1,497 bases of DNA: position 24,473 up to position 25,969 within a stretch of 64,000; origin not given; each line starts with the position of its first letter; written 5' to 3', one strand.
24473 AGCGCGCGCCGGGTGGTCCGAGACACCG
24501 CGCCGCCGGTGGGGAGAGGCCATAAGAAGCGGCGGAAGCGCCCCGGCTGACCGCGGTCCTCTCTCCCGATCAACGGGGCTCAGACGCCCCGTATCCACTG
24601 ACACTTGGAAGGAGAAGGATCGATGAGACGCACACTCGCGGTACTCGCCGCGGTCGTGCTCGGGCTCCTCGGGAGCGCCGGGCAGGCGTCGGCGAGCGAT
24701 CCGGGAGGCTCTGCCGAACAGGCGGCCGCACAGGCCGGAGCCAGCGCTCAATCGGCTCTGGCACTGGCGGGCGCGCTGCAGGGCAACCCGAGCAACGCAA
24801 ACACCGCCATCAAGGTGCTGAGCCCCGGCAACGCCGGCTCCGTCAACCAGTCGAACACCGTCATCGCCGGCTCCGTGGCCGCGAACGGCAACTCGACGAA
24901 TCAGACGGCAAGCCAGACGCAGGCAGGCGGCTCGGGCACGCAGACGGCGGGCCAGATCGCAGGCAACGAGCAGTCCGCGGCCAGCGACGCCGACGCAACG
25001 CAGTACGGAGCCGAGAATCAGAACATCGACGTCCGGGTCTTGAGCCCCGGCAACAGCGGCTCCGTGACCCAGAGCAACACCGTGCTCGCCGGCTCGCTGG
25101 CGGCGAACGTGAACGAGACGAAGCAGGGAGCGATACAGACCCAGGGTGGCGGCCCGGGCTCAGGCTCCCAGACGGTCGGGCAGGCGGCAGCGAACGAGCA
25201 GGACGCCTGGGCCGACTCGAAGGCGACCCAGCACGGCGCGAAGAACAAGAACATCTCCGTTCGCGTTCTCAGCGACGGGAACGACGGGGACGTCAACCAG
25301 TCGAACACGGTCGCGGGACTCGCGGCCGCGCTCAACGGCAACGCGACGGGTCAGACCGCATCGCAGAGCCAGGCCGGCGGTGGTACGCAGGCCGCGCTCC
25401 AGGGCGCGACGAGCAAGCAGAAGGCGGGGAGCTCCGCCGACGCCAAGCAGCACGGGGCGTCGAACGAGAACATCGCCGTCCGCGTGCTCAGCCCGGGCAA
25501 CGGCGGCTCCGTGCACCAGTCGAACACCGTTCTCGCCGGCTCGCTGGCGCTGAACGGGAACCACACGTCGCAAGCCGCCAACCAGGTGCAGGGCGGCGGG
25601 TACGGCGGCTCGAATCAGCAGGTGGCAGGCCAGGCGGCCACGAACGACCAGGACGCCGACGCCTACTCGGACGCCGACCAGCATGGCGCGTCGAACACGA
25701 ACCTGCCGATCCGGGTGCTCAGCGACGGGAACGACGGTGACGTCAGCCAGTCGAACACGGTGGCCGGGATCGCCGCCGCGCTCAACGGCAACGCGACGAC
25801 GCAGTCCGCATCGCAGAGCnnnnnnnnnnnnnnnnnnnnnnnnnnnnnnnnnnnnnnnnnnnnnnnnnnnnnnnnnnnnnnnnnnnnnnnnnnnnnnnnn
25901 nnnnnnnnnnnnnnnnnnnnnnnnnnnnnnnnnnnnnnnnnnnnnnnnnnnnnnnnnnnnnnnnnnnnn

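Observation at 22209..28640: Candidate undescribed cell-surface fibre locus: SigF-type sigma, RHH-TM protein and four co-directional exported proteins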

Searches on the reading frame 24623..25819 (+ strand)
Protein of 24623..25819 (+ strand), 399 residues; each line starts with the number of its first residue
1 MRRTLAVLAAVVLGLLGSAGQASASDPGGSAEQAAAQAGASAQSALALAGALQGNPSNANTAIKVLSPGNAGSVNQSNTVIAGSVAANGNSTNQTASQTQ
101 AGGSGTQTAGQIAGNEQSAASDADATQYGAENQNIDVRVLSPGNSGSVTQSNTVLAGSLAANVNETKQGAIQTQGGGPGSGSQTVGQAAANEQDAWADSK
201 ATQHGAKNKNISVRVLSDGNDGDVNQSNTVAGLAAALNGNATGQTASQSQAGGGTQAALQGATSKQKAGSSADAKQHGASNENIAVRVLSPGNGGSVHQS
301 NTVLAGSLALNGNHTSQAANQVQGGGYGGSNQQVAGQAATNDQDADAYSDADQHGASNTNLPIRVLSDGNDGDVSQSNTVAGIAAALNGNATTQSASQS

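Call 8: find_homologous_proteins(query=window:24623-25819:+, max_evalue=0.001)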
Query window:24623-25819:+ (399 aa): 503 proteins with E <= 0.001 among 8000 candidates; the best 120 are listed.
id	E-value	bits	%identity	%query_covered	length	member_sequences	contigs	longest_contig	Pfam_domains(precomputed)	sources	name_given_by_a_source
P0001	1.5e-229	779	87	100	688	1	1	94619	-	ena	-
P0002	9.7e-227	770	86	100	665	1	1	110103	-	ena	-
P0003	7.8e-224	761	85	100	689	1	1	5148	-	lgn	-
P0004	3.8e-223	758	87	100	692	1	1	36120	-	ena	-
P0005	4.3e-223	758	85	100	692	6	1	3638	-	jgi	jgi:hypothetical protein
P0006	4.8e-222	755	86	100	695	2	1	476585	-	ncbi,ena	-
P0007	1.8e-221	753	88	100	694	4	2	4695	-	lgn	-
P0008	4.7e-220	748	86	100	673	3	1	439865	-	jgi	jgi:hypothetical protein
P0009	1.2e-216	737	84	100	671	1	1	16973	-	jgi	jgi:hypothetical protein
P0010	3.0e-209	713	83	100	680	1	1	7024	-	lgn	-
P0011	2.3e-193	660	78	100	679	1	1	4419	-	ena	-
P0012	7.1e-183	626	76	100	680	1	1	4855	-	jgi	jgi:hypothetical protein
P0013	1.9e-159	549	54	100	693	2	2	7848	-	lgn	-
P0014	1.4e-128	447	54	100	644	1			-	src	-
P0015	1.9e-127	444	47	100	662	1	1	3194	-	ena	-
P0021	1.3e-110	388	45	93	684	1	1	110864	-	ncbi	-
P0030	1.1e-105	372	47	86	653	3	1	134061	-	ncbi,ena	-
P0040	2.3e-103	365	49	93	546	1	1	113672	PF11720.13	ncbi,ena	-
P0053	1.0e-100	356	44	92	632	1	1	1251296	PF11720.13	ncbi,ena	-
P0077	2.4e-91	325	49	92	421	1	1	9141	-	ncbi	-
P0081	1.2e-90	323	47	86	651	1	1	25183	-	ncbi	-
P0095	1.7e-86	309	56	84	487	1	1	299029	-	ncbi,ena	-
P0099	1.3e-84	303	51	72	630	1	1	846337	-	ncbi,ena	-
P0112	1.5e-81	293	45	95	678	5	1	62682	-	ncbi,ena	-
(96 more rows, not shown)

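Call 9: find_encoding_contigs(protein=P0006, flank=8000, max_places=3)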
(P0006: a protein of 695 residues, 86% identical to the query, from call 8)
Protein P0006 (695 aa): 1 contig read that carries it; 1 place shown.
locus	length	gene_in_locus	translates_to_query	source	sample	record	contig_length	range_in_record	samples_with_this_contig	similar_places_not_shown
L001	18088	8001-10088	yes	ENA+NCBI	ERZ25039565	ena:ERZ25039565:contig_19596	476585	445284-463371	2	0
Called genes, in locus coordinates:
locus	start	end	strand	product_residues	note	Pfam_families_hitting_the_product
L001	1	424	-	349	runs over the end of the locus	PF07690:MFS_1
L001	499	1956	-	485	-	PF00171:Aldedh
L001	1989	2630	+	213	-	PF08241:Methyltransf_11, PF08242:Methyltransf_12 (weak), PF13649:Methyltransf_25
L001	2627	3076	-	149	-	PF00190:Cupin_1, PF07883:Cupin_2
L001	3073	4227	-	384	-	PF00108:Thiolase_N, PF22691:Thiolase_C_1 (faint), PF02803:Thiolase_C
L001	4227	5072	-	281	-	PF02621:VitK2_biosynth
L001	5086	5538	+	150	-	PF01325:Fe_dep_repress, PF02742:Fe_dep_repr_C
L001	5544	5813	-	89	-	-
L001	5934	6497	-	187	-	PF04542:Sigma70_r2, PF08281:Sigma70_r4_2, PF04545:Sigma70_r4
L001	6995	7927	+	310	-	-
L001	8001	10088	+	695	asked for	-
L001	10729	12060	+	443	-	-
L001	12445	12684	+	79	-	-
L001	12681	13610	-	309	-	PF02423:OCD_Mu_crystall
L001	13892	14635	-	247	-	PF01571:GCV_T, PF25455:Beta-barrel_CAF17_C (weak)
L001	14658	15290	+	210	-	PF00174:Oxidored_molyb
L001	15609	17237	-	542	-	PF00118:Cpn60_TCP1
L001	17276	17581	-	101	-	PF00166:Cpn10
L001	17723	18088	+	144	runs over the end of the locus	PF00293:NUDIX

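Call 10: find_encoding_contigs(protein=P0053, flank=8000, max_places=3)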
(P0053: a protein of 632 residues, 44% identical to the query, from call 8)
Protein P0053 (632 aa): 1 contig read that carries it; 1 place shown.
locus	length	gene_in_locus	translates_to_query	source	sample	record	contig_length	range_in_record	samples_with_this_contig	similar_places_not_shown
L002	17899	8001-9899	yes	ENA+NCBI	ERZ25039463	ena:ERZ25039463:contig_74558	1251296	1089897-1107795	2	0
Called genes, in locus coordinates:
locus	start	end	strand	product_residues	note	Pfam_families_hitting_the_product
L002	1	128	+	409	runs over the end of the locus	PF22599:SecDF_P1_head, PF02355:SecD_SecF_C, PF03176:MMPL (weak), PF07549:Sec_GG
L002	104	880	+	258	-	PF02355:SecD_SecF_C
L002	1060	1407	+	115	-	-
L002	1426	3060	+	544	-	PF01636:APH (weak), PF03109:ABC1, PF27536:UbiB_helical (weak)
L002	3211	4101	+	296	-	PF00892:EamA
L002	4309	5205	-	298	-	PF13964:Beta-prop_Calicin (weak), PF24681:Kelch_KLHDC2_KLHL20_DRC7, PF01344:Kelch_1, PF07646:Kelch_2 (weak), PF13415:Beta-prop_FBX42 (weak), PF24681:Kelch_KLHDC2_KLHL20_DRC7, PF13415:Beta-prop_FBX42, PF01344:Kelch_1, +6 more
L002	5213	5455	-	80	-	-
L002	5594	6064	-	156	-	PF04542:Sigma70_r2, PF08281:Sigma70_r4_2 (weak), PF04545:Sigma70_r4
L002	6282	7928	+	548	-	-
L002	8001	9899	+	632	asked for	PF11720:Inhibitor_I78 (faint)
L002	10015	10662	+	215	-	-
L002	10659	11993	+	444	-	-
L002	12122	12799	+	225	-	PF00072:Response_reg (weak), PF00486:Trans_reg_C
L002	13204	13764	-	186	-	PF02870:Methyltransf_1N, PF01035:DNA_binding_1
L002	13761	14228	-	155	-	PF04542:Sigma70_r2, PF08281:Sigma70_r4_2, PF04545:Sigma70_r4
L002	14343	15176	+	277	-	PF00294:PfkB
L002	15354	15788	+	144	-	PF02381:MraZ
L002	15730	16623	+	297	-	PF01795:Methyltransf_5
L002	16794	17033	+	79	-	-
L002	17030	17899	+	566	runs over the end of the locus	PF03717:PBP_dimer, PF00905:Transpeptidase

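Call 13: search_protein_families(library=ncbifam, proteins=[L002:5213-5587:-, L002:5594-6064:-, L002:6282-7928:+, L002:8001-9899:+, L002:10015-10662:+, L002:10659-11993:+, P0006], max_evalue=0.1)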
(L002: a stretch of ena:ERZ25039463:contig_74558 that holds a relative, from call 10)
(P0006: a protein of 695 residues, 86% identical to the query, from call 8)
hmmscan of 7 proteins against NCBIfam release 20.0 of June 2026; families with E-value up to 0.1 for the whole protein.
L002:5213-5587:- (124 aa): 1 family
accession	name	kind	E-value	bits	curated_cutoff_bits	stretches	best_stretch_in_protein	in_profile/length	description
NF041551.1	YlcI_YnfO_N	subfamily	0.00085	19.3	30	1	40-70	4-33/42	YlcI/YnfO family protein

L002:5594-6064:- (156 aa): 78 families (the best 25 are shown)
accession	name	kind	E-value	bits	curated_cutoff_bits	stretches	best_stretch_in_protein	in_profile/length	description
TIGR02980.1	SigBFG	subfamily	8.2e-42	143.4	234.35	2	1-77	8-84/227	SigB/SigF/SigG family RNA polymerase sigma factor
NF005514.0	PRK07122.1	subfamily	2.5e-38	131.7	372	2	2-77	46-121/264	RNA polymerase sigma factor SigF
TIGR02937.1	sigma70-ECF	superfamily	3.3e-30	104.9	42.9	1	1-153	6-165/165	sigma-70 family RNA polymerase sigma factor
TIGR02885.1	spore_sigF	equivalog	1.7e-28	100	321.45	2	1-69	16-84/231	RNA polymerase sporulation sigma factor SigF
NF004052.0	PRK05572.1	subfamily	4.2e-28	98.5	311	2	1-70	37-106/252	SigF/SigG family RNA polymerase sporulation sigma factor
NF006071.0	PRK08215.1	equivalog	1.1e-26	94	372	2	1-86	42-127/258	RNA polymerase sporulation sigma factor SigG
TIGR02850.1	spore_sigG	equivalog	4.5e-24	85.3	457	2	1-84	39-122/254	RNA polymerase sporulation sigma factor SigG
NF005644.0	PRK07408.1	subfamily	6.2e-22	78.5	261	2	2-75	33-107/258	RNA polymerase sigma factor SigF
TIGR02941.1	Sigma_B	equivalog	1.5e-20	73.8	315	2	8-76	41-109/255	RNA polymerase sigma factor SigB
NF004471.0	PRK05803.1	subfamily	5.6e-18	65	252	2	1-71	55-125/235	RNA polymerase sporulation sigma factor SigK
TIGR02846.1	spore_sigmaK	equivalog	3.7e-16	59.4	298.65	2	1-69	53-121/227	RNA polymerase sporulation sigma factor SigK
NF006158.0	PRK08301.1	equivalog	6.4e-16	58.5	339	2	1-70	64-133/241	RNA polymerase sporulation sigma factor SigE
TIGR02835.1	spore_sigmaE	equivalog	8e-15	54.9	348.6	2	1-71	57-127/234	RNA polymerase sporulation sigma factor SigE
TIGR02479.1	FliA_WhiG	subfamily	4.8e-14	52.6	189.6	2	80-153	150-223/224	FliA/WhiG family RNA polymerase sigma factor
TIGR02983.1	SigE-fam_strep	subfamily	3e-12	46.7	141.55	1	12-154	22-159/162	SigE family RNA polymerase sigma factor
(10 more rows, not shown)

L002:6282-7928:+ (548 aa): 0 families

L002:8001-9899:+ (632 aa): 0 families

L002:10015-10662:+ (215 aa): 1 family
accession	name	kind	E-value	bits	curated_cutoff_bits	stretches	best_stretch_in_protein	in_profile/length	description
NF033761.1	gliding_GltJ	equivalog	0.019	14.1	450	1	11-158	370-528/671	adventurous gliding motility protein GltJ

L002:10659-11993:+ (444 aa): 3 families
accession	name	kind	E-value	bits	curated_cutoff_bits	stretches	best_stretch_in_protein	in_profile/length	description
NF045522.1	MXAN_2561_fam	equivalog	1e-10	41.6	150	1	228-347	145-263/304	MXAN_2561 family MXYO-CTERM-anchored protein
NF047446.1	barrel_OmpL47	domain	0.0034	17.8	40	0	116-163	2-60/68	OmpL47-type beta-barrel domain-containing protein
TIGR03000.1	plancto_dom_1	domain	0.019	14.9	43.1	1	298-332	25-60/75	TIGR03000 domain-containing protein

P0006 (695 aa): 0 families

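Call 14: search_protein_families(library=pfam, proteins=[L002:6282-7928:+, L002:8001-9899:+, L002:10015-10662:+, L002:10659-11993:+, P0006], max_evalue=10)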
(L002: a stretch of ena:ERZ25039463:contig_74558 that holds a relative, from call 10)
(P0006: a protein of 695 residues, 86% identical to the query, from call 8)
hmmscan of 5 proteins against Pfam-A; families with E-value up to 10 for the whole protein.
L002:6282-7928:+ (548 aa): 0 families

L002:8001-9899:+ (632 aa): 3 families
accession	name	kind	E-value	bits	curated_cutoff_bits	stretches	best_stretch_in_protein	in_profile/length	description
PF11720.13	Inhibitor_I78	-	7.9e-08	32.7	23.6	1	356-395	6-38/65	Peptidase inhibitor I78 family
PF07847.18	PCO_ADO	-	0.17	11.7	27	0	269-315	88-134/201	PCO_ADO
PF19711.4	DUF6207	-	0.29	11.3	25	1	573-603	23-53/67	Family of unknown function (DUF6207)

L002:10015-10662:+ (215 aa): 0 families

L002:10659-11993:+ (444 aa): 2 families
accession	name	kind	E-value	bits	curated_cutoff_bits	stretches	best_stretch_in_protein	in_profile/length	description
PF12245.14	Big_3_2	-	0.013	16.1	23.3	0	143-171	90-121/122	Bacterial Ig-like domain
PF19077.6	Big_13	-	0.014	16.3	27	1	276-332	39-94/102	Bacterial Ig-like domain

P0006 (695 aa): 0 families

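Call 23: find_related_loci(query=A1, collection=genome_contigs, flank=6000)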
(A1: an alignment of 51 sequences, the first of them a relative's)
Query A1 (695 aa) in genome_contigs; peptide patterns used: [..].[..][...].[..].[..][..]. (x = any residue, [..] = any of these).
356 stretches matched a pattern; 297 encode a relative of the query (tblastn E <= 1e-3); the best 80 are kept; 80 distinct loci.
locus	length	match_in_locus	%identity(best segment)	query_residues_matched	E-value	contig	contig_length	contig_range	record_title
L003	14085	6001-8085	100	1-695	0e+0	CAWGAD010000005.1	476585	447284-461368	MAG: uncultured Gaiellaceae bacterium isolate MFD06742.bin.3.587 genome assembly, contig: contig_19596, whole genome sho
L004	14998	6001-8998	57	1-693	0e+0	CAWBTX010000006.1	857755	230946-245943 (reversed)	MAG: uncultured Gaiellaceae bacterium isolate MFD05454.bin.2.67 genome assembly, contig: contig_8420, whole genome shotg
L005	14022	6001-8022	62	1-637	0e+0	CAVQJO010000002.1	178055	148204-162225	MAG: uncultured Gaiellaceae bacterium isolate MFD02360.bin.2.68 genome assembly, contig: contig_11288, whole genome shot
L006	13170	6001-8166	68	1-691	0e+0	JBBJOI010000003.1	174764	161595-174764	MAG: Gaiellaceae bacterium isolate RDP_SRG_17 NODE_16_length_174764_cov_13.529681, whole genome shotgun sequence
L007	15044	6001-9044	50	16-622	1e-126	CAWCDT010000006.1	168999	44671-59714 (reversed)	MAG: uncultured Gaiellaceae bacterium isolate MFD05454.bin.2.74 genome assembly, contig: contig_214, whole genome shotgu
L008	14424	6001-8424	47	1-620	1e-125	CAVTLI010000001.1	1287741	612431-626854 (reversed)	MAG: uncultured Gaiellaceae bacterium isolate MFD06742.bin.2.99 genome assembly, contig: contig_1432, whole genome shotg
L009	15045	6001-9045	50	1-622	6e-123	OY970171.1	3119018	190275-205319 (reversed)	MAG: uncultured Gaiellaceae bacterium isolate MFD09212.bin.c.3 genome assembly, chromosome: 1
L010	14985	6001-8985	47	1-620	5e-122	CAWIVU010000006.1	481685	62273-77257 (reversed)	MAG: uncultured Actinomycetes bacterium isolate MFD04850.bin.2.225 genome assembly, contig: contig_1643, whole genome sh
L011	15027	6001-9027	50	7-622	2e-120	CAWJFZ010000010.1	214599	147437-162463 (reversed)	MAG: uncultured Gaiellaceae bacterium isolate MFD09267.bin.2.157 genome assembly, contig: contig_34733, whole genome sho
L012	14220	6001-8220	50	16-619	2e-120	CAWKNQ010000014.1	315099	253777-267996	MAG: uncultured Gaiellaceae bacterium isolate MFD09267.bin.2.298 genome assembly, contig: contig_26717, whole genome sho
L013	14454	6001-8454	46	1-619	4e-120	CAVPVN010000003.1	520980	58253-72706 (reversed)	MAG: uncultured Actinomycetes bacterium isolate MFD00392.bin.1.141 genome assembly, contig: contig_18889, whole genome s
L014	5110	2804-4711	47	1-618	8e-119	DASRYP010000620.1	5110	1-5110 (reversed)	MAG TPA_asm: Actinoplanes sp. isolate SMAG_U13372 k141_34409, whole genome shotgun sequence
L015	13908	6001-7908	47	1-618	7e-118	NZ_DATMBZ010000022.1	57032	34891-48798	MAG: Gaiella sp. isolate SMAG_U13367 k141_169531, whole genome shotgun sequence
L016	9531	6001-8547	47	1-622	7e-116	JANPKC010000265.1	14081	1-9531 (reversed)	MAG: Actinomycetes bacterium isolate VAR_61_metabat_324 VAR_61_k141_1654690, whole genome shotgun sequence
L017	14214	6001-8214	43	27-652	1e-115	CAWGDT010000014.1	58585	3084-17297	MAG: uncultured Actinomycetes bacterium isolate MFD02242.bin.1.331 genome assembly, contig: contig_45141, whole genome s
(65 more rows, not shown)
